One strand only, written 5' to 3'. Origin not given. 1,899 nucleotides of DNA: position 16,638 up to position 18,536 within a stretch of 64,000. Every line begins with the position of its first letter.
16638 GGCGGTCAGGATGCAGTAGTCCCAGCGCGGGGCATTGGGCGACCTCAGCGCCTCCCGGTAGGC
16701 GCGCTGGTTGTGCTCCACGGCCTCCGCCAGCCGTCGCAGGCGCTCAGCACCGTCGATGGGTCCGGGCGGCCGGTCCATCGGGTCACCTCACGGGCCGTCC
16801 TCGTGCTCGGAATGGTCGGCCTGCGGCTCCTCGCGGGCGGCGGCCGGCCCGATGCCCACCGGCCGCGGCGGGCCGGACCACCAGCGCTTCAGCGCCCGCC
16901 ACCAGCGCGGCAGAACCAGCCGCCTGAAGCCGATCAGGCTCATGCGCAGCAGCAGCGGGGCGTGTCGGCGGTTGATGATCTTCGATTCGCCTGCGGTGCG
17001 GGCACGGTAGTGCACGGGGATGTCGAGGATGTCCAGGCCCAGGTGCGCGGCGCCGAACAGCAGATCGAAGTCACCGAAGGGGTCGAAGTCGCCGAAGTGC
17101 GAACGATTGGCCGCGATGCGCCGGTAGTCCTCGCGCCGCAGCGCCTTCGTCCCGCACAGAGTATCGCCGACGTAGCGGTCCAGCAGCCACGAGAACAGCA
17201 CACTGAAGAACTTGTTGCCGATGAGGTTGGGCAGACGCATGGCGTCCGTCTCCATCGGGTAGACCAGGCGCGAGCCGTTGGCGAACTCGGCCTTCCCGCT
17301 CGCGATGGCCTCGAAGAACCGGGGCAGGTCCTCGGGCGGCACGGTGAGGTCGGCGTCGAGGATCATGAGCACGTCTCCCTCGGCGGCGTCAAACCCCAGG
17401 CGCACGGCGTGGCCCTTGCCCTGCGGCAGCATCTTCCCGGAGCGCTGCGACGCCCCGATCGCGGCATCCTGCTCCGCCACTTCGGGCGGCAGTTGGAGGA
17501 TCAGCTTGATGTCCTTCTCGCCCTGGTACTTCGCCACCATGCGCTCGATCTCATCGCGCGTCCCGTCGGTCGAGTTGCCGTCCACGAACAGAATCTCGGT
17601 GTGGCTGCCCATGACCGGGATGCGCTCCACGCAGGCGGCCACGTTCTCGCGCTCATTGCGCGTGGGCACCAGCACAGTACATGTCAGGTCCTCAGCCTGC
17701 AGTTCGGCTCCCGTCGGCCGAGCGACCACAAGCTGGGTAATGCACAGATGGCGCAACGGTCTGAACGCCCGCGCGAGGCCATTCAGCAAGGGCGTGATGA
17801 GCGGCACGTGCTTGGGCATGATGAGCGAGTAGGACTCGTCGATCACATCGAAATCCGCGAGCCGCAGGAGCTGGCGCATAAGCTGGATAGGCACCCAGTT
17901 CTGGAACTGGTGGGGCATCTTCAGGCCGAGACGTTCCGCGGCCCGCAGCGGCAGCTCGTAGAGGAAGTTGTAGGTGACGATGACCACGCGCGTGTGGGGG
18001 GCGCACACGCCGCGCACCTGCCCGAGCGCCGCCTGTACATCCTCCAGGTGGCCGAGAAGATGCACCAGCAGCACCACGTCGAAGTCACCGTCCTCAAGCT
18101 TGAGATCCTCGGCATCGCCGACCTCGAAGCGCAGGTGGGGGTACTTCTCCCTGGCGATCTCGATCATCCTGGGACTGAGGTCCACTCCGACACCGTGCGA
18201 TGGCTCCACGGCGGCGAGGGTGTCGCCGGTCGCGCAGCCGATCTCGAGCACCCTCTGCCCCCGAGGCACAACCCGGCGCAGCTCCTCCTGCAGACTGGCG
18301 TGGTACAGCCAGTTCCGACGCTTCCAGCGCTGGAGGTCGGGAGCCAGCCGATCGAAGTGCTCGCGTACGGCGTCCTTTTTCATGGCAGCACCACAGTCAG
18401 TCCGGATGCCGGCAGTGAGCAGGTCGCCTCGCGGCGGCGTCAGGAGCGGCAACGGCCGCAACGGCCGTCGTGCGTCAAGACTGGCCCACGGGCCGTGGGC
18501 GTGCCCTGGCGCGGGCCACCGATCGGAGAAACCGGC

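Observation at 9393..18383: Co-directional operon: methyltransferase::GT2 fusion - Fkp (fucokinase/GDP-fucose pyrophosphorylase) - orphan solute-binding lipoprotein - glycoside hydrolase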

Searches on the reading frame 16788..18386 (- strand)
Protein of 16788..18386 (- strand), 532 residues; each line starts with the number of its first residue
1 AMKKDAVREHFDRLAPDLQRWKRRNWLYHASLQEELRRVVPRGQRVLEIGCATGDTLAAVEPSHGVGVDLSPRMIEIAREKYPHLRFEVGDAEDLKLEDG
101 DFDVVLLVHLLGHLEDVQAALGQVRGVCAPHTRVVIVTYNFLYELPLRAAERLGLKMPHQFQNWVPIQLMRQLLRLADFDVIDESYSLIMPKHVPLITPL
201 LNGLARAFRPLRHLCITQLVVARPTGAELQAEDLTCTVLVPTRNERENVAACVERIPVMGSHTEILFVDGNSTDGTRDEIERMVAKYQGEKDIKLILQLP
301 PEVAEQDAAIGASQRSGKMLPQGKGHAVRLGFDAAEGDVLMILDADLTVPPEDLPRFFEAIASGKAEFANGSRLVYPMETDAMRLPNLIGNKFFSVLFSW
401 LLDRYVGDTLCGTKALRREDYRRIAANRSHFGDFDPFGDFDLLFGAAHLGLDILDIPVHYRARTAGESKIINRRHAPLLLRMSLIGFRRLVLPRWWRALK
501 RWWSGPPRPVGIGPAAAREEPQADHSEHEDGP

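Call 7: search_protein_families(library=pfam, proteins=[window:16788-18386:-], max_evalue=0.01)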
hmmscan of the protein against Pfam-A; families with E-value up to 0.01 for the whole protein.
window:16788-18386:- (532 aa): 8 families
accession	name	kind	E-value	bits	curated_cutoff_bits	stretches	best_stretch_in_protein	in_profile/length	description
PF00535.33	Glycos_transf_2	-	3e-21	76.5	23.3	2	322-419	64-162/168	Glycosyl transferase family 2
PF13489.12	Methyltransf_23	-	7.1e-18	65.3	27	1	32-183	9-163/164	Methyltransferase domain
PF13649.12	Methyltransf_25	-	1e-17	65.1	27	1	46-130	1-95/97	Methyltransferase domain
PF08241.18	Methyltransf_11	-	2.9e-17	63.5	21.2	1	47-135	1-94/95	Methyltransferase domain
PF13847.12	Methyltransf_31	-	2.3e-16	60.2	27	1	43-149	4-120/145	Methyltransferase domain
PF08242.18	Methyltransf_12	-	5.6e-15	56.3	30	1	47-131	1-95/98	Methyltransferase domain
PF01209.24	Ubie_methyltran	-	5.3e-06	26.4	20.1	1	40-138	45-153/233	ubiE/COQ5 methyltransferase family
PF13641.12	Glyco_tranf_2_3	-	8.3e-05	23.1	27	1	236-370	3-120/230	Glycosyltransferase like family 2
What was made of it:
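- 16788..18383 (-): MT::GT2 fusion, 531 aa. N-terminal class I SAM methyltransferase (about residues 30-185) and C-terminal GT-A/GT2 domain of the polyprenyl-phosphate glycosyltransferase type (about 230-470). A long amphipathic C-terminal helix spans 471-503; there is no TM segment. Pfam, call 7.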

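Call 8: search_protein_families(library=ncbifam, proteins=[window:16788-18386:-], max_evalue=0.01)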
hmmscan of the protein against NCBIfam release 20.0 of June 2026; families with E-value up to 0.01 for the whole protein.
window:16788-18386:- (532 aa): 41 families (the best 25 are shown)
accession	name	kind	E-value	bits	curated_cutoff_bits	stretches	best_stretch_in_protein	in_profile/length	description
TIGR04182.1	glyco_TIGR04182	equivalog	2e-26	93.1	325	2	321-466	57-196/293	S-layer glycoprotein N-glycosyltransferase AglJ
NF041391.1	DPhHxTase_Halo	equivalog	9e-14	51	375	1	318-469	50-191/213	dolichyl-phosphate hexose transferase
NF045667.1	MTase_DVU1556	equivalog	2.9e-12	46.5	155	1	40-136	20-119/213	DVU_1556 family methyltransferase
TIGR01934.1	MenG_MenH_UbiE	subfamily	5.8e-11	42.1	158.35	1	39-138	38-143/223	ubiquinone/menaquinone biosynthesis methyltransferase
NF043040.1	corrin_prot_MT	hypoth_equivalog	1.3e-10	41.1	180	1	33-139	31-150/216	corrinoid protein-associated methyltransferase CpaM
NF001244.0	PRK00216.1-5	equivalog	8.2e-10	38.4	216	1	42-138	48-155/236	bifunctional demethylmenaquinone methyltransferase/2-methoxy-6-polyprenyl-1,4-benzoquinol methylase UbiE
TIGR04283.1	glyco_like_mftF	equivalog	1.8e-09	37.5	182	1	237-361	2-97/221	TIGR04283 family arsenosugar biosynthesis glycosyltransferase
NF047649.1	MTase_UXPK_star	exception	3.6e-09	36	460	1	42-152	77-197/283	methyltransferase/UXPK-star double selenoprotein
NF001241.0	PRK00216.1-2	equivalog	1.1e-08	35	327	1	40-140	49-151/231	demethylmenaquinone methyltransferase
NF041537.1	ArsM_AhpD_UU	exception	1.3e-08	34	510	1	40-153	74-197/345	arsenite methyltransferase/AhpD domain selenoprotein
NF045825.1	FAmtase_mtf2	equivalog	1.6e-08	34.1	400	1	41-135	57-157/248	fatty-acid O-methyltransferase Mtf2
TIGR01983.1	UbiG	equivalog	3.8e-08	32.9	102.95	1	41-179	48-200/228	bifunctional 2-polyprenyl-6-hydroxyphenol methylase/3-demethylubiquinol 3-O-methyltransferase UbiG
TIGR02021.1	BchM-ChlM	equivalog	5e-08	32.6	158.9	1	34-158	46-173/218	magnesium protoporphyrin IX methyltransferase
TIGR02072.1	BioC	equivalog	7e-08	32.6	184.95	1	43-130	35-126/244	malonyl-ACP O-methyltransferase BioC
NF007986.1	PRK10714.1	equivalog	3.2e-07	29.7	529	1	323-364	77-118/316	undecaprenyl-phosphate 4-deoxy-4-formamido-L-arabinose transferase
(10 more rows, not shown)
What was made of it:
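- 16788..18383 (-): NCBIfam best hits are AglJ and dolichyl-P hexose transferase, both below cutoff, call 8.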

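Call 22: find_homologous_proteins(query=window:16788-18386:-, max_evalue=1e-10)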
Query window:16788-18386:- (532 aa): 8000 proteins with E <= 1e-10 among 8000 candidates; the best 120 are listed.
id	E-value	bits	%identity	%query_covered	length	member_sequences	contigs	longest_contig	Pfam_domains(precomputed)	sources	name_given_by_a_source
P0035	0.0e+0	1214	99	100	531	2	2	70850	PF13847.13,PF13489.13,PF13649.13,PF00535.33,PF01209.25,PF08241.19,PF08242.19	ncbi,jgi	-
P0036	0.0e+0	1084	89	100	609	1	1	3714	PF13847.13,PF13489.13,PF13649.13,PF00535.33,PF08241.19,PF08242.19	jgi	-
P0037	6.6e-264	895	72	98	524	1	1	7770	PF13847.13,PF13489.13,PF13649.13,PF00535.33,PF01209.25,PF08241.19,PF08242.19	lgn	-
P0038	2.0e-261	886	74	96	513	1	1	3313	PF07021.19,PF13847.13,PF13489.13,PF13649.13,PF00535.33,PF08241.19,PF08242.19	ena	-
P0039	2.9e-251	853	71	95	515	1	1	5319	PF13847.13,PF13489.13,PF13649.13,PF00535.33,PF08241.19,PF08242.19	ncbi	-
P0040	2.4e-249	847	71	96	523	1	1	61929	PF13847.13,PF13489.13,PF13649.13,PF00535.33,PF08241.19,PF08242.19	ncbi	-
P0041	1.6e-188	646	59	92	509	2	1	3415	PF07021.19,PF13847.13,PF13489.13,PF13649.13,PF00535.33,PF08241.19,PF08242.19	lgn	-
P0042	7.2e-187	640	60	92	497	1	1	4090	PF07021.19,PF13847.13,PF13489.13,PF13649.13,PF00535.33,PF01209.25,PF08241.19,PF08242.19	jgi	jgi:SAM-dependent methyltransferase/glycosyltransferase involved in cell wall biosynthesis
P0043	3.4e-186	638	60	92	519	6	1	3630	PF13847.13,PF13489.13,PF13649.13,PF00535.33,PF01209.25,PF08241.19,PF08242.19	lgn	-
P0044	5.0e-173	595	54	94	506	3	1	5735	PF07021.19,PF13847.13,PF13489.13,PF13649.13,PF00535.33,PF08241.19,PF08242.19,PF05401.17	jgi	jgi:glycosyltransferase involved in cell wall biosynthesis/2-polyprenyl-3-methyl-5-hydroxy-6-metoxy-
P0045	2.2e-172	593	54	95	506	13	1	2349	PF07021.19,PF13847.13,PF13489.13,PF13649.13,PF00535.33,PF08241.19,PF08242.19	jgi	jgi:ubiquinone/menaquinone biosynthesis C-methylase UbiE/glycosyltransferase involved in cell wall b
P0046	6.9e-166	571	55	92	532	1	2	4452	PF07021.19,PF13847.13,PF13489.13,PF13649.13,PF00535.33,PF01209.25,PF08241.19,PF08242.19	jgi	jgi:SAM-dependent methyltransferase/glycosyltransferase involved in cell wall biosynthesis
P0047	3.3e-165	569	53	92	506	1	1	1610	PF07021.19,PF13847.13,PF13489.13,PF13649.13,PF00535.33,PF08241.19,PF08242.19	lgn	-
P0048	4.9e-165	568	51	93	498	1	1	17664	PF07021.19,PF13847.13,PF13489.13,PF13649.13,PF00535.33,PF08241.19,PF08242.19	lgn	-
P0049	1.0e-164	567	55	92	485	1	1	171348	PF13847.13,PF13489.13,PF13649.13,PF00535.33,PF08241.19,PF08242.19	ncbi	-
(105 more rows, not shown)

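Call 23: find_encoding_contigs(protein=P0040, flank=10000, max_places=2)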
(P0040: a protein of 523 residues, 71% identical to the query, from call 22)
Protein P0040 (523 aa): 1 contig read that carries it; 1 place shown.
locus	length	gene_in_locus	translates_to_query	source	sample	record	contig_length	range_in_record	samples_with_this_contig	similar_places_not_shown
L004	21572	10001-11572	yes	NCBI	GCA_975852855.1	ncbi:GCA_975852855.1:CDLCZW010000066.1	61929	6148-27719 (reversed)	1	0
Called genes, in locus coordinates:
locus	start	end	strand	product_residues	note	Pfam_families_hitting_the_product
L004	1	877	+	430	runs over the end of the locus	PF13439:Glyco_transf_4, PF13579:Glyco_trans_4_4 (faint), PF20706:GT4-conflict, PF00534:Glycos_transf_1, PF13692:Glyco_trans_1_4, PF13524:Glyco_trans_1_2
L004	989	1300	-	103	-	-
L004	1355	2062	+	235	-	PF00534:Glycos_transf_1, PF13692:Glyco_trans_1_4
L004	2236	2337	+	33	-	-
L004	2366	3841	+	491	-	PF00535:Glycos_transf_2, PF13641:Glyco_tranf_2_3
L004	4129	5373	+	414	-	PF00535:Glycos_transf_2, PF10111:Glyco_tranf_2_2, PF13641:Glyco_tranf_2_3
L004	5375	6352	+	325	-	PF00685:Sulfotransfer_1, PF13469:Sulfotransfer_3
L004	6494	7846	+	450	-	PF01593:Amino_oxidase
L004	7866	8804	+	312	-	PF13641:Glyco_tranf_2_3, PF00535:Glycos_transf_2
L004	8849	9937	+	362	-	-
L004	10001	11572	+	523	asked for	PF13489:Methyltransf_23, PF13847:Methyltransf_31, PF08241:Methyltransf_11, PF08242:Methyltransf_12, PF13649:Methyltransf_25, PF00535:Glycos_transf_2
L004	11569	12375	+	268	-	PF13489:Methyltransf_23, PF08241:Methyltransf_11, PF08242:Methyltransf_12, PF13649:Methyltransf_25, PF13847:Methyltransf_31, PF01209:Ubie_methyltran (weak)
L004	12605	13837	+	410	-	-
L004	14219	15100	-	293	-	PF00535:Glycos_transf_2, PF10111:Glyco_tranf_2_2, PF13506:Glyco_transf_21 (weak), PF13641:Glyco_tranf_2_3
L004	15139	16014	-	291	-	PF00535:Glycos_transf_2, PF13641:Glyco_tranf_2_3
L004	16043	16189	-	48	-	-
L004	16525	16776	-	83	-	-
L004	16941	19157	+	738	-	PF00515:TPR_1, PF13414:TPR_11, PF13424:TPR_12, PF00515:TPR_1, PF13414:TPR_11, PF13424:TPR_12, PF14559:TPR_19, PF13432:TPR_16, +35 more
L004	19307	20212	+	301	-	PF00294:PfkB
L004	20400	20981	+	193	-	-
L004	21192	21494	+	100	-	-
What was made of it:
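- Its relative in L004 lies near an amine-oxidase/desaturase-like gene and other GT2 genes (call 23).
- Tried and rejected: A carotenoid-glycoside reading, prompted by a weak CruG hit and an amine-oxidase neighbour in L004 (calls 8, 23): rejected as too weak.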

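Call 24: find_encoding_contigs(protein=P0037, flank=8000, max_places=2)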
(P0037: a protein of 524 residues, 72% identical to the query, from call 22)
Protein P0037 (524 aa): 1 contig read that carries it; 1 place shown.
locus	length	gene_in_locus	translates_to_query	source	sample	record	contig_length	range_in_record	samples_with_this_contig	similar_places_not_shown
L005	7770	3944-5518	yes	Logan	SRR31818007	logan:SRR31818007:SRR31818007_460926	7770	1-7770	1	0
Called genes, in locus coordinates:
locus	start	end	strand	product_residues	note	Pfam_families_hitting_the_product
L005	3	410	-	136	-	?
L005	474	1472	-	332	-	PF08240:ADH_N, PF00107:ADH_zinc_N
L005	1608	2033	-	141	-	PF10025:DUF2267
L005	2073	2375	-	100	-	-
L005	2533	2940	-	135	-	PF00011:HSP20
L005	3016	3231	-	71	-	-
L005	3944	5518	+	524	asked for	PF01209:Ubie_methyltran (weak), PF13489:Methyltransf_23, PF08241:Methyltransf_11, PF08242:Methyltransf_12, PF13649:Methyltransf_25, PF13847:Methyltransf_31, PF00535:Glycos_transf_2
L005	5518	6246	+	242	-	PF13489:Methyltransf_23, PF01209:Ubie_methyltran (weak), PF13847:Methyltransf_31, PF08241:Methyltransf_11, PF08242:Methyltransf_12, PF13649:Methyltransf_25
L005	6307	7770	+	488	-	?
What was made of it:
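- MT::GT2 homologues at 70-72% identity are followed by a separate methyltransferase, not by Fkp (calls 23, 24).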

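Call 25: find_encoding_contigs(protein=P0049, flank=8000, max_places=2)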
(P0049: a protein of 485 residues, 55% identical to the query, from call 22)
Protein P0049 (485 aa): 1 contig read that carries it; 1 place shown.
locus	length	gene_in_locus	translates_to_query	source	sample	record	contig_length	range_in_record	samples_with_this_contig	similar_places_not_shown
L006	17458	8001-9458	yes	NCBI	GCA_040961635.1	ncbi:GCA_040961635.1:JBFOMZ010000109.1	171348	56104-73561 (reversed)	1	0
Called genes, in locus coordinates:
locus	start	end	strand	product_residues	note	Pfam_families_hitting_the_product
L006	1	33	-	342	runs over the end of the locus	-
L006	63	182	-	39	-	-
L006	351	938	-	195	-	-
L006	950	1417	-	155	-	-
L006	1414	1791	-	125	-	-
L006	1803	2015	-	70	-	-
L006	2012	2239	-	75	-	-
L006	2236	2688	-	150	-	-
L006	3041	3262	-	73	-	-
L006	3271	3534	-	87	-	-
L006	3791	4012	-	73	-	-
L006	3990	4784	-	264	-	-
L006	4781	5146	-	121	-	-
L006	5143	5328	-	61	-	-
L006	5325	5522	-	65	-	-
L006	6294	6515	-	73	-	PF11823:Se_S_carrier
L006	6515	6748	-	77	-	PF01206:TusA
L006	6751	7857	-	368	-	PF04143:Sulf_transp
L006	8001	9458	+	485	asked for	PF13489:Methyltransf_23, PF13649:Methyltransf_25, PF13847:Methyltransf_31, PF08241:Methyltransf_11, PF08242:Methyltransf_12, PF00535:Glycos_transf_2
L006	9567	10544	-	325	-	PF03706:LPG_synthase_TM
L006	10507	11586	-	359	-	PF04015:DUF362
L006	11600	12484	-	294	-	PF01040:UbiA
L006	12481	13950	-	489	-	PF02878:PGM_PMM_I, PF02879:PGM_PMM_II, PF02880:PGM_PMM_III, PF00408:PGM_PMM_IV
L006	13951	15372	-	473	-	PF00483:NTP_transferase, PF12804:NTP_transf_3 (weak), PF22640:ManC_GMP_beta-helix, PF01050:MannoseP_isomer, PF07883:Cupin_2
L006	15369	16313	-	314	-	PF01370:Epimerase, PF16363:GDP_Man_Dehyd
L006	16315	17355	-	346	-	PF01370:Epimerase, PF04321:RmlD_sub_bind (weak), PF16363:GDP_Man_Dehyd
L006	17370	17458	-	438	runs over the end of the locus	PF00501:AMP-binding, PF14535:AMP-binding_C_2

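Call 29: search_solved_structures(query=window:16788-18383:-, max_evalue=0.001, show_alignments=2)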
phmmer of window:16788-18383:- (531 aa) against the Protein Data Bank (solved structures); distinct sequences matched with E-value up to 0.001: 34.
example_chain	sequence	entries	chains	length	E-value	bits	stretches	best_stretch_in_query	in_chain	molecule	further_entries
5mlz_A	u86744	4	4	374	5.1e-13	51.7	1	228-469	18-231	Dolichol monophosphate mannose synthase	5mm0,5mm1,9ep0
3cgg_A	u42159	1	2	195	1e-10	44.1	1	36-164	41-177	SAM-dependent methyltransferase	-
3ccf_A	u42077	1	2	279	5.7e-10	41.6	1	29-167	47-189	Cyclopropane-fatty-acyl-phospholipid synthase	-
5wp5_A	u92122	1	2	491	1e-08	37.5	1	40-179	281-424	Phosphomethylethanolamine N-methyltransferase 2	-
2gs9_A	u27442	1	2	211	1.1e-08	37.4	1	31-140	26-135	Hypothetical protein TT1324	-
1ve3_A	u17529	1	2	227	5.2e-08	35.2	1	31-170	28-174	hypothetical protein PH0226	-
6uk5_A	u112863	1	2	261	8.1e-08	34.5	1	19-135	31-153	CalS10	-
8zc8_A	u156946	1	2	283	9.5e-08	34.3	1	39-160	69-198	MitM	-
21zq_A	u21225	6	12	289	1e-07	34.2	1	39-160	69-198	MitM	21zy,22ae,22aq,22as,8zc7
1xxl_A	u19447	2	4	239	1e-07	34.2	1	36-138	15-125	YcgJ protein | ycgJ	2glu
2avn_A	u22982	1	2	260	1.7e-07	33.4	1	8-141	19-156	ubiquinone/menaquinone biosynthesis methyltransferase-related protein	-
5wp4_A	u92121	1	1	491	2.1e-07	33.2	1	40-138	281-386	Phosphoethanolamine N-methyltransferase 1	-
1vlm_A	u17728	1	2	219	2.7e-07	32.8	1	10-126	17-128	SAM-dependent methyltransferase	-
6uak_A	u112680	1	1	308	1.9e-06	30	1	42-137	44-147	SAM dependent methyltransferase LahSB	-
3cc8_A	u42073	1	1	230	2.4e-06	29.7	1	26-126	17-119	Putative methyltransferase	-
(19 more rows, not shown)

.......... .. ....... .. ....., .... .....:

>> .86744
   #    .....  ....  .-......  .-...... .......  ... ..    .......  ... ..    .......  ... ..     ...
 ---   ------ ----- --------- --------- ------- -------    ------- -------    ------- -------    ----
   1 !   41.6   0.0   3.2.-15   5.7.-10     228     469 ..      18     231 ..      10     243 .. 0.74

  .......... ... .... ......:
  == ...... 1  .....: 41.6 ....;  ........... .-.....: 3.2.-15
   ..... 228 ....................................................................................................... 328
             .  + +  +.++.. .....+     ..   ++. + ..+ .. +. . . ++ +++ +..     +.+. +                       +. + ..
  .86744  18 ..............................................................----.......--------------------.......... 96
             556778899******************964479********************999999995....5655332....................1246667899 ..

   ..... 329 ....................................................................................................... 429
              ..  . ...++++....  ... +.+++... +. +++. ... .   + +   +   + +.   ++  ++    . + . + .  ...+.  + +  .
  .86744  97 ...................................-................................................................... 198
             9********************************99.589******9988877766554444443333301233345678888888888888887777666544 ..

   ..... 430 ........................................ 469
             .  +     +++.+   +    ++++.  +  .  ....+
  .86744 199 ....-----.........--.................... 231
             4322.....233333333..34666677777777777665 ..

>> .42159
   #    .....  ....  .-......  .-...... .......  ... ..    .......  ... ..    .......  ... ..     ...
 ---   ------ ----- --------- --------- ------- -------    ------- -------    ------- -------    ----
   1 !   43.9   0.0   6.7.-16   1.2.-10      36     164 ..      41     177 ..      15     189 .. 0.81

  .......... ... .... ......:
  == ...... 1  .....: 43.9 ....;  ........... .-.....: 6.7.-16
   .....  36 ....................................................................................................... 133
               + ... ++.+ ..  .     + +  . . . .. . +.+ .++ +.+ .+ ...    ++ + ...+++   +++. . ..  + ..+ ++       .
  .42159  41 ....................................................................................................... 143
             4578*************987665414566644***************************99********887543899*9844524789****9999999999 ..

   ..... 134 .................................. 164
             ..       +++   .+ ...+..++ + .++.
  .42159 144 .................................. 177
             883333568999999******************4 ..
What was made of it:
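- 16788..18383 (-): PDB sequence hits are DPM synthase 5mlz and ArnC, call 29.
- On Polyprenyl-phosphate glycosyltransferase (GT2; DPMS/ArnC/GtrB type): 5mlz E 5e-13 and ArnC hits (call 29).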

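Call 32: find_related_loci(query=window:16788-18383:-, collection=genome_contigs, flank=10000)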
Query window:16788-18383:- (531 aa) in genome_contigs; peptide patterns used: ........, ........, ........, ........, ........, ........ (x = any residue, [..] = any of these).
98 stretches matched a pattern; 6 encode a relative of the query (tblastn E <= 1e-3); 6 distinct loci.
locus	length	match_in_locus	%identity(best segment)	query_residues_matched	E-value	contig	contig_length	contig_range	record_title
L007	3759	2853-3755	77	1-302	1e-154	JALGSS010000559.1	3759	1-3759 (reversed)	MAG: Candidatus Zipacnadia bacterium isolate AB_3033_Bin_153 AB_3033_Bin_153_scaffold_47950, whole genome shotgun sequen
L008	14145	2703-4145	50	6-489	9e-144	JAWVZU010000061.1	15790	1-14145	MAG: Lysobacterales bacterium isolate HN14.bin.37 k141_1163172_length_15790_cov_11.7463, whole genome shotgun sequence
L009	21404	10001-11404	44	2-489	6e-119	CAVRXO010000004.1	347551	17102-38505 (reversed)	MAG: uncultured Alphaproteobacteria bacterium isolate MFD06092.bin.2.193 genome assembly, contig: contig_26572, whole ge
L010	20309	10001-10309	27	42-140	6e-9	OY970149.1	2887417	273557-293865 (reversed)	MAG: uncultured Chloroflexia bacterium isolate MFD05747.bin.c.2 genome assembly, chromosome: 1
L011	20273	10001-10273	31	22-102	2e-5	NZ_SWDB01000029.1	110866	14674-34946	Thalassotalea mangrovi strain ZS-4 Scaffold14_1, whole genome shotgun sequence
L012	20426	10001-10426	25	234-403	7e-5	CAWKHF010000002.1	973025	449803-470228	MAG: uncultured Planctomycetota bacterium isolate MFD09603.bin.2.73 genome assembly, contig: contig_14949, whole genome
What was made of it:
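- Checked: Homologues start with the same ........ (calls 22, 32).
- Tried and rejected: The genome-collection scan with MT::GT2 returned only 6 loci (call 32).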
